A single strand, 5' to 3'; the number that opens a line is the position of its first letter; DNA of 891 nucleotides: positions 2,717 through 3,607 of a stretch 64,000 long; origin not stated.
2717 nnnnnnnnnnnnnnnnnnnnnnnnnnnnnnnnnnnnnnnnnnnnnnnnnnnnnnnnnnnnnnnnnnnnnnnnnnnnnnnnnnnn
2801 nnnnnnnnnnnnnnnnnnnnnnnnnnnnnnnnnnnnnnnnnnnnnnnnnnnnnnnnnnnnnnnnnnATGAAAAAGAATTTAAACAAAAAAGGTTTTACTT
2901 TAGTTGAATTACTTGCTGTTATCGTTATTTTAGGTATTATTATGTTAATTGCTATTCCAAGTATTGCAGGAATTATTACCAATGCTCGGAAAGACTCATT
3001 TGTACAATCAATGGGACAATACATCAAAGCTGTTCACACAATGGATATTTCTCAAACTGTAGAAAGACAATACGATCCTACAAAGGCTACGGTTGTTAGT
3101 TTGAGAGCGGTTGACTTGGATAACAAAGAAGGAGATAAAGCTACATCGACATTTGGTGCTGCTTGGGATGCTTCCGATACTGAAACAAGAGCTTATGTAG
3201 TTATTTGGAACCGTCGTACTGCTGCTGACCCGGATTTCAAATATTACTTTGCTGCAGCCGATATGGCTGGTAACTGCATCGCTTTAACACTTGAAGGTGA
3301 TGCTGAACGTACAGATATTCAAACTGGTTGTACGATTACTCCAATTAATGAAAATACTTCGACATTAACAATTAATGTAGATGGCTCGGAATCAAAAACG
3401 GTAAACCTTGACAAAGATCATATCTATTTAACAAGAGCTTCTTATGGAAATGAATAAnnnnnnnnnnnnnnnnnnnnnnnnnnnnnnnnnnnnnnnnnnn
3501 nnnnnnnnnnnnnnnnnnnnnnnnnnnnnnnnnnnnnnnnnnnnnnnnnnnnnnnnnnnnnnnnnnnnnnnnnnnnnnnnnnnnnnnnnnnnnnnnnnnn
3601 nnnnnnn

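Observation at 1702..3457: Orphan trio of prepilin-type proteins next to a Fic-domain gene, with no pilus/competence machinery in 64 kb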

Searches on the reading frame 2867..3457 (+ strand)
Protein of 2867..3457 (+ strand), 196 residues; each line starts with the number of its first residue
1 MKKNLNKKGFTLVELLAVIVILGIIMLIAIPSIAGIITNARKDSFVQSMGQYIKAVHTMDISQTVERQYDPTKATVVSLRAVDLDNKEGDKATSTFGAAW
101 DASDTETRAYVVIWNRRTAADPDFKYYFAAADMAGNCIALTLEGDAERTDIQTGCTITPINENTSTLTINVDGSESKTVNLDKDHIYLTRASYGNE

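Call 4: search_protein_families(library=pfam, proteins=[window:2867-3457:+], max_evalue=0.01)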
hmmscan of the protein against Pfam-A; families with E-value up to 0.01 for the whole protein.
window:2867-3457:+ (196 aa): 1 family
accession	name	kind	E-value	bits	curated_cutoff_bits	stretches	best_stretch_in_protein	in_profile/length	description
PF07963.17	N_methyl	-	1.7e-08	34.1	21.2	1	6-30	3-27/27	Prokaryotic N-terminal methylation motif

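Call 7: search_protein_families(library=ncbifam, proteins=[window:2867-3457:+], max_evalue=1)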
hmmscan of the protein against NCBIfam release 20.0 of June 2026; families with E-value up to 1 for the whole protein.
window:2867-3457:+ (196 aa): 15 families
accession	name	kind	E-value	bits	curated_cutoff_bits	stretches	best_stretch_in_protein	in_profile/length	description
TIGR02532.1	IV_pilin_GFxxxE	domain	4.9e-08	32.5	16.3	1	7-30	1-24/24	prepilin-type N-terminal cleavage/methylation domain-containing protein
NF007862.0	PRK10574.1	equivalog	1.6e-07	31.6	138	1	6-70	3-67/145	prepilin peptidase-dependent pilin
NF040999.1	pilin_ComGC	equivalog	4.4e-07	30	75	1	7-35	1-29/84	competence type IV pilus major pilin ComGC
TIGR01710.1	typeII_sec_gspG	equivalog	8.3e-07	29.1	88.85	1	8-60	1-53/134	type II secretion system major pseudopilin GspG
NF040982.1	ComGD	equivalog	4e-06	27.3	70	1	7-63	1-57/139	competence type IV pilus minor pilin ComGD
NF041775.1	typeIV_PilA_Myxo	equivalog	6.3e-05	23.1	400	1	4-62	7-61/214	type IV pilin protein PilA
NF041013.1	T4P_ComGE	equivalog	7.4e-05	22.8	49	1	6-41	2-37/83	competence type IV pilus minor pilin ComGE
TIGR02596.1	TIGR02596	subfamily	0.0016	18.5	70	1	10-41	1-32/196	Verru_Chthon cassette protein D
NF041002.1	pilin_ComGF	equivalog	0.013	15.7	80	1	7-45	1-38/139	competence type IV pilus minor pilin ComGF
TIGR01711.1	gspJ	equivalog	0.018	14.9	64.85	1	8-103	1-100/192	type II secretion system minor pseudopilin GspJ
NF038303.1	EPS_HpsB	equivalog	0.019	15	150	1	7-73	2-71/211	hormogonium polysaccharide secretion pseudopilin HpsB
TIGR02599.1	TIGR02599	subfamily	0.022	14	256.5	1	9-30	1-22/361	Verru_Chthon cassette protein C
TIGR01708.2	typeII_sec_gspH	equivalog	0.028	14.4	80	1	8-34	2-28/169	type II secretion system minor pseudopilin GspH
NF007800.0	PRK10506.1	equivalog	0.048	13.5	158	1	4-30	5-31/163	prepilin peptidase-dependent protein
NF038304.1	EPS_HpsC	equivalog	0.092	12.3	200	1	3-56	16-69/318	hormogonium polysaccharide secretion pseudopilin HpsC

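Call 8: find_homologous_proteins(query=window:2867-3457:+)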
Query window:2867-3457:+ (196 aa): 3415 proteins with E <= 0.001 among 4624 candidates; the best 120 are listed.
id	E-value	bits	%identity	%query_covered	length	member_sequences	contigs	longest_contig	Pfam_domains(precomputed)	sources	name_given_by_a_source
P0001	6.6e-123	425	100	100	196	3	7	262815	PF07963.18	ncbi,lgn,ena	-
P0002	3.1e-60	221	63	78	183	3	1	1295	PF07963.18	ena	-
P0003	4.4e-58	214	57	96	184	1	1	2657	-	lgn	-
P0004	3.4e-54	201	52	95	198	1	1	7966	PF07963.18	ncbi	-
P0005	4.1e-54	201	53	96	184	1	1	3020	PF07963.18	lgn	-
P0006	3.6e-53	198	51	95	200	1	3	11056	PF07963.18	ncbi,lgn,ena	-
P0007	4.7e-52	194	52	96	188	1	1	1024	PF07963.18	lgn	-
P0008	1.3e-51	193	54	93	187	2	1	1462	PF07963.18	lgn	-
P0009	3.8e-48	182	52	91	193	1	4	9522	PF07963.18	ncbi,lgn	-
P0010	2.3e-46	176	50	96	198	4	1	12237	PF07963.18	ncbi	ncbi:MAG: type II secretion system protein [Bacilli bacterium]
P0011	2.3e-43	166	50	76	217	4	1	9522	PF07963.18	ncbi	-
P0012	7.8e-42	161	47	93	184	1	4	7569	PF07963.18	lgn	-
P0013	4.2e-28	116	43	77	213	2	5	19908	PF07963.18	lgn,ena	-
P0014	6.8e-25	106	38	91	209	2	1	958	PF07963.18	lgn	-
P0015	8.4e-25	106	41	78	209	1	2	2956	PF07963.18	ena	-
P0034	6.9e-19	86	40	80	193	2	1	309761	PF07963.18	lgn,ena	-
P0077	1.3e-16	79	40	83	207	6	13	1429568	PF07963.18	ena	-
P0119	1.4e-12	66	38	64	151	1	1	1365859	PF07963.18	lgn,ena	-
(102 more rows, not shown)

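Call 9: find_encoding_contigs(protein=P0001, flank=10000, max_places=4)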
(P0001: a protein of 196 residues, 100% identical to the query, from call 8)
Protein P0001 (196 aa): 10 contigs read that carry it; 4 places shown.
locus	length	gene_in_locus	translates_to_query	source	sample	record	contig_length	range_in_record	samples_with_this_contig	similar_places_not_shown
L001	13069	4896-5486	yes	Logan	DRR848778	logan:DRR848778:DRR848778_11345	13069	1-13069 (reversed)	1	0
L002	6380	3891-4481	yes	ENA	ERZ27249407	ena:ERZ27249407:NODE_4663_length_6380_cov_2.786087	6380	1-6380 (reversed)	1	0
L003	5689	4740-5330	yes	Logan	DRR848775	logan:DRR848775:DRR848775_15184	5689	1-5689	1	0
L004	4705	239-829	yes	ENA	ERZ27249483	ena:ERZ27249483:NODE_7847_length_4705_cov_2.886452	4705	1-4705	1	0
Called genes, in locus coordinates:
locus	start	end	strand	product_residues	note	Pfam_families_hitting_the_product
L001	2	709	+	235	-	?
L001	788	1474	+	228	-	-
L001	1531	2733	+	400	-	PF02638:GHL10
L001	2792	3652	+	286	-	PF02661:Fic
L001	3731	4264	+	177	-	PF07963:N_methyl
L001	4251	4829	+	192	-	PF07963:N_methyl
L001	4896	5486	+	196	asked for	PF07963:N_methyl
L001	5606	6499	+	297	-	PF01261:AP_endonuc_2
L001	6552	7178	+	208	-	-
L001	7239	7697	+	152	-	-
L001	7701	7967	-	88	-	PF11116:DUF2624 (weak)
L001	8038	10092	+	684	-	PF03717:PBP_dimer, PF00905:Transpeptidase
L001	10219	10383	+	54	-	PF00471:Ribosomal_L33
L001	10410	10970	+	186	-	PF08207:EFP_N, PF01132:EFP, PF09285:Elong-fact-P_C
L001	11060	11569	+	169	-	PF12685:SpoIIIAH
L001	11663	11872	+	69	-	PF00196:GerE, PF04545:Sigma70_r4, PF08281:Sigma70_r4_2, PF04967:HTH_10 (faint)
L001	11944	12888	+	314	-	PF10646:Germane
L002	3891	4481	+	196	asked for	PF07963:N_methyl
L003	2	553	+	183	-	?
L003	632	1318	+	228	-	-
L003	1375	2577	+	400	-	PF02638:GHL10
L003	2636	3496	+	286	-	PF02661:Fic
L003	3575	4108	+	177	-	PF07963:N_methyl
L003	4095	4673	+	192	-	PF07963:N_methyl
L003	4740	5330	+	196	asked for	PF07963:N_methyl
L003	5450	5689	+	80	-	?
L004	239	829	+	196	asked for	PF07963:N_methyl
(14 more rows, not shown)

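Call 10: find_encoding_contigs(protein=P0077, flank=10000, max_places=4)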
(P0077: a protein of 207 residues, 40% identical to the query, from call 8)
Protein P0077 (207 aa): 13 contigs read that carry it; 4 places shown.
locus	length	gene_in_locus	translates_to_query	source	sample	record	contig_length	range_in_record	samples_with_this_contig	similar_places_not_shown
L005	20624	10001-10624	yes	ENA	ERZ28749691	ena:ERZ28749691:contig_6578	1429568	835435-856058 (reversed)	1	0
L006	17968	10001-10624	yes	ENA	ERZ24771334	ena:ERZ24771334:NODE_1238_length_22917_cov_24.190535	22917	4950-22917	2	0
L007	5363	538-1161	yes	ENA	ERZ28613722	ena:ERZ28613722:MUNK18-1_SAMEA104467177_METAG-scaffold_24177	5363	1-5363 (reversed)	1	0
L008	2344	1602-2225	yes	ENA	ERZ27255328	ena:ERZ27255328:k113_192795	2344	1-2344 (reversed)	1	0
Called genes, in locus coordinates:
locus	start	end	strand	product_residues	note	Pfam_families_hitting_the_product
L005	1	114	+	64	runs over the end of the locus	-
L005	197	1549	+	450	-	-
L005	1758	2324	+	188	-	PF05198:IF3_N, PF00707:IF3_C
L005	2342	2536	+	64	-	PF01632:Ribosomal_L35p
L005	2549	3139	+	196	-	PF00453:Ribosomal_L20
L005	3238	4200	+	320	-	PF00318:Ribosomal_S2, PF07498:Rho_N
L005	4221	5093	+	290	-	PF25025:EF-Ts_N (weak), PF00889:EF_TS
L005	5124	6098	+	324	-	-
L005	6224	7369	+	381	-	PF02638:GHL10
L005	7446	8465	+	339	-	-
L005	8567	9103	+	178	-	PF07963:N_methyl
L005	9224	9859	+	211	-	PF07963:N_methyl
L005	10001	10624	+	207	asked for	PF07963:N_methyl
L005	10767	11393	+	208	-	PF07963:N_methyl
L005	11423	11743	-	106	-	PF01548:DEDD_Tnp_IS110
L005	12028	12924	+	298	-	PF01261:AP_endonuc_2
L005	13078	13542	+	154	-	PF01797:Y1_Tnp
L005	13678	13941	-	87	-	PF11116:DUF2624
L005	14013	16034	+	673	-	PF03717:PBP_dimer, PF00905:Transpeptidase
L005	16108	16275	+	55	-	PF00471:Ribosomal_L33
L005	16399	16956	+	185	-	PF08207:EFP_N, PF01132:EFP, PF09285:Elong-fact-P_C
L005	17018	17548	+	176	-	PF12685:SpoIIIAH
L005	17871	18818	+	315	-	PF10646:Germane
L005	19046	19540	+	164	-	PF07282:Cas12f1-like_TNB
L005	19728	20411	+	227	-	PF22570:LiaF-TM, PF09922:LiaF-like_C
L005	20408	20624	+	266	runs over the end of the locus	PF13349:DUF4097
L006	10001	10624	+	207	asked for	PF07963:N_methyl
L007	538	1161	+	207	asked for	PF07963:N_methyl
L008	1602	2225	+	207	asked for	PF07963:N_methyl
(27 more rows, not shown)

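Call 13: find_related_loci(query=A1, collection=genome_contigs, flank=10000)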
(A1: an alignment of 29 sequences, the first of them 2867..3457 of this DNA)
Query A1 (196 aa) in genome_contigs; peptide patterns used: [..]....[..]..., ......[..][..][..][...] (x = any residue, [..] = any of these).
600 stretches matched a pattern (row limit reached: there are more); 243 encode a relative of the query (tblastn E <= 1e-3); the best 80 are kept; 80 distinct loci.
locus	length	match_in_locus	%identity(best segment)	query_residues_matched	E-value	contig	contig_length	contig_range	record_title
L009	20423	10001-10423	39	1-151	2e-21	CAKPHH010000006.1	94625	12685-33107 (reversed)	MAG: uncultured Bacilli bacterium isolate REFINED_METABAT215_TOP10_CONTIGS_1500_ASSEMBLY_K77_MERGED__Hadza_MoBio_hadza-I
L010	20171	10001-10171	61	3-59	2e-17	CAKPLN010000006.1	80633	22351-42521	MAG: uncultured Bacilli bacterium isolate REFINED_METABAT215_TOP10_CONTIGS_1500_ASSEMBLY_K77_MERGED__Hadza_MoBio_hadza-A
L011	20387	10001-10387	39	6-141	6e-17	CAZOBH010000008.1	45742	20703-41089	MAG TPA_asm: uncultured Clostridium sp. isolate binchicken_co353_168 genome assembly, contig: NODE_1134_length_45742_cov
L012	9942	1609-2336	47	2-99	3e-15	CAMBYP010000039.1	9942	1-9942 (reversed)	MAG: uncultured Tenericutes bacterium isolate SRR17382100_bin.60_metaWRAP_v1.3_MAG genome assembly, contig: ERZ10544632.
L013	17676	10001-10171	56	3-59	4e-15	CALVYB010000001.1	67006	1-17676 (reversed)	MAG: uncultured Bacilli bacterium isolate BRZ_LS__bin9 genome assembly, contig: BRZ_LS__NODE_264_length_67006_cov_12.268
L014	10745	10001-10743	30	3-152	7e-15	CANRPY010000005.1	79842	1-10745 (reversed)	MAG: uncultured Bacilli bacterium isolate Lapin-018__bin50 genome assembly, contig: Lapin-018__NODE_234_length_79842_cov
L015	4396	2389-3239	31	1-136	8e-15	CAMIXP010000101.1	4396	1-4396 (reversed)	MAG: uncultured Bacillales bacterium isolate SRR12081302_bin.69_metaWRAP_v1.3_MAG genome assembly, contig: ERZ12289775.4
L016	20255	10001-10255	43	6-96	5e-12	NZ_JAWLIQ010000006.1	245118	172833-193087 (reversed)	Sporosarcina sp. YIM B06819 contig6, whole genome shotgun sequence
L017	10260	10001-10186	48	7-68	3e-11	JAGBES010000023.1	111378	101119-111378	MAG: Bacilli bacterium isolate RGIG9051 Water_deer_Rectum-4__c1830, whole genome shotgun sequence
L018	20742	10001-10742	51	3-54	5e-11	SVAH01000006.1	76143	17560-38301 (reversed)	MAG: Bacillota bacterium isolate SIG197 NODE_559_length_76143_cov_11.003379, whole genome shotgun sequence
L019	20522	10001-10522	32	5-182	5e-11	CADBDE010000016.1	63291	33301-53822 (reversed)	MAG: uncultured Erysipelotrichaceae bacterium isolate RUG13868 genome assembly, contig: RUG13868_asm_16, whole genome sh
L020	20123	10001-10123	63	5-45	9e-11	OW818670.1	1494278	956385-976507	metagenome genome assembly, chromosome: 1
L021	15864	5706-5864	53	5-57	1e-10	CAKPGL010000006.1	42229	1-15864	MAG: uncultured Bacilli bacterium isolate REFINED_METABAT215_TOP10_CONTIGS_1500_ASSEMBLY_K77_MERGED__Hadza_MoBio_hadza-I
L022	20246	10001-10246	37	2-84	3e-10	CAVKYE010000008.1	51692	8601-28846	Vescimonas coprocola isolate H07683-L1_cleanbin_000026 genome assembly, contig: Spades_H07683-L1_contig_296, whole genom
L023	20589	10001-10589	56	1-45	1e-9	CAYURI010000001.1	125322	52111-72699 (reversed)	MAG TPA_asm: uncultured Muribaculaceae bacterium isolate SRP294416_co1_58 genome assembly, contig: NODE_105_length_12532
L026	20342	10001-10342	34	3-113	3e-9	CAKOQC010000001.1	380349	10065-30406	MAG: uncultured Bacilli bacterium isolate REFINED_METABAT215_TOP10_CONTIGS_1500_ASSEMBLY_K77_MERGED__Hadza_MoBio_hadza-A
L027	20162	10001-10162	43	5-58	3e-9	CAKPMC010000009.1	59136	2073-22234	MAG: uncultured Bacilli bacterium isolate REFINED_METABAT215_TOP10_CONTIGS_1500_ASSEMBLY_K77_MERGED__Hadza_MoBio_hadza-E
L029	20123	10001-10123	59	6-46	4e-9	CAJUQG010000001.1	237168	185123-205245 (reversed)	MAG TPA_asm: uncultured Bacilli bacterium isolate MGBC163973 genome assembly, contig: MGBC163973.1, whole genome shotgun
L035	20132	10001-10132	45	5-48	7e-8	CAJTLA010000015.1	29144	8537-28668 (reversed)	MAG TPA_asm: uncultured Bacilli bacterium isolate MGBC102946 genome assembly, contig: MGBC102946.15, whole genome shotgu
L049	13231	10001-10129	47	3-45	3e-7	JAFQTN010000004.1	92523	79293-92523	MAG: Bacilli bacterium isolate RGIG2137 Goat_Colon-6__c402, whole genome shotgun sequence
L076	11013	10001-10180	38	3-55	2e-6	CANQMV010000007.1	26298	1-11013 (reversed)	MAG: uncultured Bacilli bacterium isolate Lapin-012__bin89 genome assembly, contig: Lapin-012__NODE_2722_length_26298_co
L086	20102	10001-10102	59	8-41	4e-6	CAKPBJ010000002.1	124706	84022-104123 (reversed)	MAG: uncultured Bacilli bacterium isolate REFINED_METABAT215_TOP10_CONTIGS_1500_ASSEMBLY_K77_MERGED__Hadza_MoBio_hadza-A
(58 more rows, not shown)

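Call 17: predict_structure(alignment_id=A1)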
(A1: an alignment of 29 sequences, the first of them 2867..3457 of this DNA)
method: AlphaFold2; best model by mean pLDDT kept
length: 196 residues; sequences in the alignment: 29
mean_pLDDT: 92.1   pTM: 0.83
mean pLDDT of the five models: 92.1, 91.5, 90.1, 90.2, 89.3
residues with pLDDT >= 90: 157; 70-90: 28; 50-70: 9; < 50: 2
segments of 3 or more residues with pLDDT < 50: none
pLDDT, mean of each block of 10 residues (from residue 1): 68 92 90 90 97 97 96 97 84 94 97 97 98 97 96 95 96 91 95 62
secondary structure, 60 per line:
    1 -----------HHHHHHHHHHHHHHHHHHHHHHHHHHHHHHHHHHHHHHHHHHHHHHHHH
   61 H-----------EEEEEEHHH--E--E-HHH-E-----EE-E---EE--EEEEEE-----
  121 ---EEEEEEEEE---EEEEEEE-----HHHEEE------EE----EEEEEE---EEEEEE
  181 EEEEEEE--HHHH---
elements in order: H12-61 E73-78 E110-115 E124-132 E136-142 E151-153 E166-171 E175-187 H190-193

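Call 20: search_solved_structures(query=A1, max_evalue=1)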
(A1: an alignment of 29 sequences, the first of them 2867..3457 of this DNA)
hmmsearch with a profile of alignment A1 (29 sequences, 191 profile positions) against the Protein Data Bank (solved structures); distinct sequences matched with E-value up to 1: 25.
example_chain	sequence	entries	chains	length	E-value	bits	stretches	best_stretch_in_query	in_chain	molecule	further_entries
9egp_A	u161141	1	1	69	2.6e-12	50.2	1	2-46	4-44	Geopilin domain 1 protein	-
7tgg_A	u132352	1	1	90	1.1e-11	48.2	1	2-41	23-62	Geopilin domain 1 protein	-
8pfb_G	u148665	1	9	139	2.7e-10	43.6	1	9-79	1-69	Type IV pilin PilE1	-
9laa_A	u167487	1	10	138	4.3e-10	43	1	2-63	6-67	Type IV pilin protein PilA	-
1oqw_A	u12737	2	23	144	8.5e-09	38.7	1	9-59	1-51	Fimbrial protein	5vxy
8tum_e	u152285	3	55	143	1e-08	38.5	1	9-64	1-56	Type IV major pilin protein PilA | Pilin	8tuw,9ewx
8tob_GA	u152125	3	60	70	1.6e-08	37.9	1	10-64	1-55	Fimbrial protein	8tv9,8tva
2m7g_A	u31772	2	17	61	3.2e-08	36.9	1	9-43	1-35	Geopilin domain 1 protein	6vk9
9lab_B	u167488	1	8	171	9.1e-08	35.4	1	4-61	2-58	MSHA major pilin subunit MshA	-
3sok_A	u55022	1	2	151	4e-07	33.3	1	9-40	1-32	Fimbrial protein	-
6gv9_A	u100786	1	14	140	2.6e-06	30.6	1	9-55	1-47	Prepilin peptidase-dependent protein D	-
8qqj_J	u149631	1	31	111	2.7e-06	30.6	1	9-52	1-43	Type IV narrow pilus major component PilA5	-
8tj2_C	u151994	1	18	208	3.5e-06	30.2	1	9-42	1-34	Type IV major pilin protein PilA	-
6xxe_A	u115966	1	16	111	3.8e-06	30.1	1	9-51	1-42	Uncharacterized protein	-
6xxd_A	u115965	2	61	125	1.4e-05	28.3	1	9-106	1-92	PilA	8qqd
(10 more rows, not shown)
